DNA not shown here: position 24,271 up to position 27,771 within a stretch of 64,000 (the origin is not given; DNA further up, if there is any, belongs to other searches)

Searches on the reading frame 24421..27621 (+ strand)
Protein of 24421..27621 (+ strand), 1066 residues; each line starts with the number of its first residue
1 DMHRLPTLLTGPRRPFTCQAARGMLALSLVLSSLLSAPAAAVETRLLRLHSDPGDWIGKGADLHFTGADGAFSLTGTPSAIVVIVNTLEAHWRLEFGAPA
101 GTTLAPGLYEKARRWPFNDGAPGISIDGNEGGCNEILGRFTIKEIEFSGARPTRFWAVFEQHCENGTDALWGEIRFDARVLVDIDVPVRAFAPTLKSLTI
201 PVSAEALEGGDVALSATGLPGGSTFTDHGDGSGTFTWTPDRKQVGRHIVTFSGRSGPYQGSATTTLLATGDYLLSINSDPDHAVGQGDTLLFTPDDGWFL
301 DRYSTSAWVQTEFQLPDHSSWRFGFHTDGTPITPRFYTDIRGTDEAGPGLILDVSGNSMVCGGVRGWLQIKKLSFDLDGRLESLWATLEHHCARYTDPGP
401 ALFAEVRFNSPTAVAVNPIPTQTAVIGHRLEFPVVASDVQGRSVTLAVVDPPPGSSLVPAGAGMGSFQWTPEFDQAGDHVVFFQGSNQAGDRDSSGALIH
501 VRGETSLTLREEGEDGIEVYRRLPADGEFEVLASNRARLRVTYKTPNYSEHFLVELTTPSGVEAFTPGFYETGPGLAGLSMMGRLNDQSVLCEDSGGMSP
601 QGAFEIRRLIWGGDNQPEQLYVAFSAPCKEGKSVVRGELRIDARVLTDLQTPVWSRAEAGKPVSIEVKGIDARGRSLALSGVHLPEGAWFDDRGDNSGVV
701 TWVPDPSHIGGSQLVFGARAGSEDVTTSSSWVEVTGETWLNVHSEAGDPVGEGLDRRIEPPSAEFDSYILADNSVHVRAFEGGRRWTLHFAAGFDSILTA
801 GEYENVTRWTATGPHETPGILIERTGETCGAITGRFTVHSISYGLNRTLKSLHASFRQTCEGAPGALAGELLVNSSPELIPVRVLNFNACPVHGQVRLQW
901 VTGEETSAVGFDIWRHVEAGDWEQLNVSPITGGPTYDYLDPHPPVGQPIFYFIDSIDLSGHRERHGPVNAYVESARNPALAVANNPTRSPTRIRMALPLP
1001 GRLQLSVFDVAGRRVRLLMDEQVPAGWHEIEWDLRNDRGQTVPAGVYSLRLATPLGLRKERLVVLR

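Call 29: search_protein_families(library=pfam, proteins=[window:24421-27621:+], max_evalue=0.001)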
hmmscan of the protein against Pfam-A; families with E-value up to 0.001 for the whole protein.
window:24421-27621:+ (1066 aa): 3 families
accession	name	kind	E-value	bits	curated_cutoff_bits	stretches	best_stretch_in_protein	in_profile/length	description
PF13860.13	FlgD_ig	-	8.7e-07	29.3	27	1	1002-1052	24-74/79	FlgD Ig-like domain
PF17963.7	Big_9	-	3e-05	25.3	23.6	0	411-494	4-83/89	Bacterial Ig domain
PF05345.18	He_PIG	-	4.8e-05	24.2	24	0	196-266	17-93/96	Putative Ig domain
